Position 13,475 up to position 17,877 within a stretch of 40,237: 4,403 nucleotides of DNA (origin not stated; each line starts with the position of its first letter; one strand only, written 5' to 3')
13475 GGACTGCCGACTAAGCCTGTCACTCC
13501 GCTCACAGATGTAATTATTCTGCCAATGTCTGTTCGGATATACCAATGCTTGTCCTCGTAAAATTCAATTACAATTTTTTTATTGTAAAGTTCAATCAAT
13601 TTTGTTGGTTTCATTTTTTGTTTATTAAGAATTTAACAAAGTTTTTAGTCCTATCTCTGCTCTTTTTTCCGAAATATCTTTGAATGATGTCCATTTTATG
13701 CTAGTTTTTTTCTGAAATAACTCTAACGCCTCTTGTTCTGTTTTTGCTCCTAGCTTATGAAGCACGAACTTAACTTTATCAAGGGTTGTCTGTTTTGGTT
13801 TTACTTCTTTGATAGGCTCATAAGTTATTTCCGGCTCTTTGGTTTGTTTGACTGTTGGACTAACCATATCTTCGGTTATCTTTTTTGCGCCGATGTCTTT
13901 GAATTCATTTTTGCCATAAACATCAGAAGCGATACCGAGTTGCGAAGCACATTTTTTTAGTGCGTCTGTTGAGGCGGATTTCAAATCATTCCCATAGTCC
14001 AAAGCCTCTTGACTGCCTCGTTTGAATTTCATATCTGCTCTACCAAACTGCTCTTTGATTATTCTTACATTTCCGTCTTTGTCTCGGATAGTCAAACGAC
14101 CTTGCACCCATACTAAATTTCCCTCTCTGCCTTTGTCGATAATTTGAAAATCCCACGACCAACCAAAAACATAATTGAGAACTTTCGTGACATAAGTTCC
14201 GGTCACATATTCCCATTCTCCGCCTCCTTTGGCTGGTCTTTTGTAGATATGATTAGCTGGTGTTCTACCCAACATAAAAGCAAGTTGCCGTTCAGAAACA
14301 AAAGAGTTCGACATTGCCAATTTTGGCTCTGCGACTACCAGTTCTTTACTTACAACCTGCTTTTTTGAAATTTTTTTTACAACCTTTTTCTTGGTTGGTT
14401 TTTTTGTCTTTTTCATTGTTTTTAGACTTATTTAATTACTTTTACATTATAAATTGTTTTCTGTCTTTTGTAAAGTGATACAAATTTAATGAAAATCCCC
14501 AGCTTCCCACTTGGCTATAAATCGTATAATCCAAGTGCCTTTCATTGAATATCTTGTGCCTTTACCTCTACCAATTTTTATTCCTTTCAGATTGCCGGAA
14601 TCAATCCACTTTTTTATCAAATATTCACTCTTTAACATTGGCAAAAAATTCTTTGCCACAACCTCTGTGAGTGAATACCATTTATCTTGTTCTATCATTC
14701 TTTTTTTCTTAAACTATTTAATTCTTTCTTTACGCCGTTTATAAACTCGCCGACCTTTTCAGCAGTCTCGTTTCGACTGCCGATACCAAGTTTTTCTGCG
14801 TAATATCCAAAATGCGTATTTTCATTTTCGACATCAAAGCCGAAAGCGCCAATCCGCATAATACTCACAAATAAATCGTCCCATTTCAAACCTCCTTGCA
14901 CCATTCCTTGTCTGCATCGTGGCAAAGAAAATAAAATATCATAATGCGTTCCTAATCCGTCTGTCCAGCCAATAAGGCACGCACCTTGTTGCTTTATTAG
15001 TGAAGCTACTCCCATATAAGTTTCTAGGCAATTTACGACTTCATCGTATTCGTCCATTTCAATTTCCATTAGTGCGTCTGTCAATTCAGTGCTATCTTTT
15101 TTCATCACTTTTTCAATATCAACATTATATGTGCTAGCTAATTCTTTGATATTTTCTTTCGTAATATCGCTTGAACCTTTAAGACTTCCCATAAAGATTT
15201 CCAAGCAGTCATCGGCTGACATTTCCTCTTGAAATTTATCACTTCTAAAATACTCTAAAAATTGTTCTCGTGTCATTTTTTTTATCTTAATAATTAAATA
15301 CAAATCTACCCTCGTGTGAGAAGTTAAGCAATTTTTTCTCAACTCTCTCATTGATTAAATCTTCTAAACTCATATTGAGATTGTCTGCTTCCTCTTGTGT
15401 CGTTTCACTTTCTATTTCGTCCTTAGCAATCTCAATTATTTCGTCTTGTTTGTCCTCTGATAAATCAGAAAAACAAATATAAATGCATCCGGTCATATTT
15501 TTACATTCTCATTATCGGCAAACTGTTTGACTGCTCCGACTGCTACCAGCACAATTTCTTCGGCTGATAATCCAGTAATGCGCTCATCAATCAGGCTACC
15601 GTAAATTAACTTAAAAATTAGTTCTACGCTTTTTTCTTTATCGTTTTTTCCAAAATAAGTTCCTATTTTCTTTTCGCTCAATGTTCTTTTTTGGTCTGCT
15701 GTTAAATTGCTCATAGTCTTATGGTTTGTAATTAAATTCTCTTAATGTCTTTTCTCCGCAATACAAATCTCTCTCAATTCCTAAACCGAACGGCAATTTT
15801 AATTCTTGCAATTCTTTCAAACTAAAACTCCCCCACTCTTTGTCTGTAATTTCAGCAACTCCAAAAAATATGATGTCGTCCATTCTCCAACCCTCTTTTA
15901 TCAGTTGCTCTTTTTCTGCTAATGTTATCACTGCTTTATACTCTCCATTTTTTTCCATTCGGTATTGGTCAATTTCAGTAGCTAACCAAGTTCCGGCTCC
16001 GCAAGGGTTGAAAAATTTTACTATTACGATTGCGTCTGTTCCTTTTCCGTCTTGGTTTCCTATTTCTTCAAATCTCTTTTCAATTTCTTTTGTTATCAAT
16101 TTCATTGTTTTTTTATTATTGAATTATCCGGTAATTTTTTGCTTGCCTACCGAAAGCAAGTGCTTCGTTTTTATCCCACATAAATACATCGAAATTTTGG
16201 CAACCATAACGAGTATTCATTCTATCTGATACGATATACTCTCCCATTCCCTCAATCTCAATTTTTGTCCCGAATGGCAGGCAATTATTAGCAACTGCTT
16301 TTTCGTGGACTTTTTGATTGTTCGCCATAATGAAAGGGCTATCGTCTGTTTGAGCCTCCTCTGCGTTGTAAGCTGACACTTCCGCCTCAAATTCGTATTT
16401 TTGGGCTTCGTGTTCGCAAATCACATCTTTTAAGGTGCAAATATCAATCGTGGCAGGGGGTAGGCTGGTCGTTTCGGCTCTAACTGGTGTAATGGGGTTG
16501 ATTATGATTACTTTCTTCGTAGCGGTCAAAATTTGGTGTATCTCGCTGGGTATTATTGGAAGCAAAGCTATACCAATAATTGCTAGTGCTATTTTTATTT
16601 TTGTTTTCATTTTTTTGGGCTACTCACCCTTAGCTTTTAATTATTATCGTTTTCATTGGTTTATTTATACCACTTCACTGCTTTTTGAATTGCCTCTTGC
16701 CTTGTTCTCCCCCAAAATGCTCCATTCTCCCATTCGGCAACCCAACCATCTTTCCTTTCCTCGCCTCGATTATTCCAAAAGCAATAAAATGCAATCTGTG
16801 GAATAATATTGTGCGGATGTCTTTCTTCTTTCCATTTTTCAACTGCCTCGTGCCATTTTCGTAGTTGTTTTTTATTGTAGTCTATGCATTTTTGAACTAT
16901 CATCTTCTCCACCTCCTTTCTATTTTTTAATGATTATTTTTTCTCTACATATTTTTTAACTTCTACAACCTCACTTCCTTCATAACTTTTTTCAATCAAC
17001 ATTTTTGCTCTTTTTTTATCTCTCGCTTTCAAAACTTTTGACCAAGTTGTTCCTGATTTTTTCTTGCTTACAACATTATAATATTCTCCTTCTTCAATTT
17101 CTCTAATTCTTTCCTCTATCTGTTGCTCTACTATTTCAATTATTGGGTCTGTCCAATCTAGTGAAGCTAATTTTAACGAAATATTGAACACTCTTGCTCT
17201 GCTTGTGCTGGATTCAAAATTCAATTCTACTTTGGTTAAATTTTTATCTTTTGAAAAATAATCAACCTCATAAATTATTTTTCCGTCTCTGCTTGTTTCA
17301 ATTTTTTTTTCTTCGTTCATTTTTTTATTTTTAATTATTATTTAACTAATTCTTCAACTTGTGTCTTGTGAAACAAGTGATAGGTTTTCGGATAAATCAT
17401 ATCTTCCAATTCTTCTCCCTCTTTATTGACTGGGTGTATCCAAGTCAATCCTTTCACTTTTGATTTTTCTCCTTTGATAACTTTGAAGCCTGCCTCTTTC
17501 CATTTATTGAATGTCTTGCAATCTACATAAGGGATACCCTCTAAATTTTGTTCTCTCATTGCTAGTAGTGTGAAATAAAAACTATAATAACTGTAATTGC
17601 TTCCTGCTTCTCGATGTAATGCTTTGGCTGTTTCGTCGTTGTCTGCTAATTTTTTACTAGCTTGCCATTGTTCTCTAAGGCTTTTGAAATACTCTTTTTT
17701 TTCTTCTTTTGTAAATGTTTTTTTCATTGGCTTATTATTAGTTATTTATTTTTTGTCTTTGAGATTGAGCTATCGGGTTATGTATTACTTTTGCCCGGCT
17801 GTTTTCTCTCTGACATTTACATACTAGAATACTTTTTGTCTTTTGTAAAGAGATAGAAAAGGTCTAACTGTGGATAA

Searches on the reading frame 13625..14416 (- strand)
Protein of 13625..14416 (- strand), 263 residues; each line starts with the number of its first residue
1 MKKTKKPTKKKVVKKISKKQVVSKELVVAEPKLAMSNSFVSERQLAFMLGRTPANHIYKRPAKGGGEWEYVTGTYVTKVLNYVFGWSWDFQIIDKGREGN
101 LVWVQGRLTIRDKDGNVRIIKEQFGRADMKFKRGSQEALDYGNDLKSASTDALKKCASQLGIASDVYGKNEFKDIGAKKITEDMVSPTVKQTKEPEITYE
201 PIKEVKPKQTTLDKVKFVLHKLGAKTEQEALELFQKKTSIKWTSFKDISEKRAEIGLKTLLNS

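Call 52: search_protein_families(library=phrogs, proteins=[window:13625-14416:-], max_evalue=0.01)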
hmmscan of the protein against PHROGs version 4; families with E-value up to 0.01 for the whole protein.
window:13625-14416:- (263 aa): 5 families
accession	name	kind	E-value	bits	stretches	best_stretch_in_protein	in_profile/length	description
phrog_37405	-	unknown function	3.1e-46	159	1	24-179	9-163/221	-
phrog_7838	-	DNA, RNA and nucleotide metabolism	3.9e-05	24.4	1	102-175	81-150/242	exonuclease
phrog_3290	-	DNA, RNA and nucleotide metabolism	0.0023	18.8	1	45-173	9-125/192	single strand annealing protein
phrog_37089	-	other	0.0034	17.9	0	137-163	123-147/268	recombinase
phrog_26464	-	DNA, RNA and nucleotide metabolism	0.0045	17.4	1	93-211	90-205/380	DNA repair protein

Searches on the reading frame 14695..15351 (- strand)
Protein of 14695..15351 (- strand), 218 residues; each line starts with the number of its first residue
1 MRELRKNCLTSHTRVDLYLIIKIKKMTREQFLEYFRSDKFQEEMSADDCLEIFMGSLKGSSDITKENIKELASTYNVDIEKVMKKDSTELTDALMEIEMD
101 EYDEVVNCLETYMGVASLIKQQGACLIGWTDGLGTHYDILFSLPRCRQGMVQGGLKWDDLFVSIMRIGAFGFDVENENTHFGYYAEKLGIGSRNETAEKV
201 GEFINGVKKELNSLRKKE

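Call 52: search_protein_families(library=phrogs, proteins=[window:14695-15351:-], max_evalue=0.01)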
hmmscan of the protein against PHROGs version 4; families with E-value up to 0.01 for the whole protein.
window:14695-15351:- (218 aa): 1 family
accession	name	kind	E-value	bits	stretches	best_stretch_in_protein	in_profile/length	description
phrog_10158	-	unknown function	1.9e-05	25.9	1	25-87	5-67/125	-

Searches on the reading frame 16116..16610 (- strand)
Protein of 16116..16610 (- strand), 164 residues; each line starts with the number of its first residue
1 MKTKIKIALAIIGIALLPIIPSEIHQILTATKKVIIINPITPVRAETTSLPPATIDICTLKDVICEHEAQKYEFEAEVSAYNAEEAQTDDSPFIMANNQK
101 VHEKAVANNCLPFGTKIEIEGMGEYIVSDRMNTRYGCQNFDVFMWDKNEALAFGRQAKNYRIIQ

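Call 52: search_protein_families(library=phrogs, proteins=[window:16116-16610:-], max_evalue=0.01)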
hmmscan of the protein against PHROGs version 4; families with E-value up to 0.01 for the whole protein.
window:16116-16610:- (164 aa): 5 families
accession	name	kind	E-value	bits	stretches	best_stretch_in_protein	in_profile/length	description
phrog_2307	-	other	1e-06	29.6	1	97-160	146-208/212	L-alanyl-D-glutamate peptidase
phrog_22529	-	unknown function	2.4e-06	28.3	1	104-164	88-147/148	-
phrog_6631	-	unknown function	6.9e-06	26.7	1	73-163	151-250/251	-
phrog_20590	-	other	3.4e-05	24.5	1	97-157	178-237/242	peptidase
phrog_9810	-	unknown function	0.00036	21.6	1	76-144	86-155/186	-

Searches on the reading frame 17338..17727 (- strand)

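Call 52: search_protein_families(library=phrogs, proteins=[window:17338-17727:-], max_evalue=0.01)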
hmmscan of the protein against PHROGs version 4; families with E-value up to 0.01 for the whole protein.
window:17338-17727:- (129 aa): 3 families
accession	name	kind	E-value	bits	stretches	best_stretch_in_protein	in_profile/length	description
phrog_7245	-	moron, auxiliary metabolic gene and host takeover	0.00055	20.2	1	20-126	29-138/324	anti-restriction protein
phrog_25027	-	unknown function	0.00081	20.5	1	68-110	32-74/102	-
phrog_24889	-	unknown function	0.0012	19.7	1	69-92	17-42/79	-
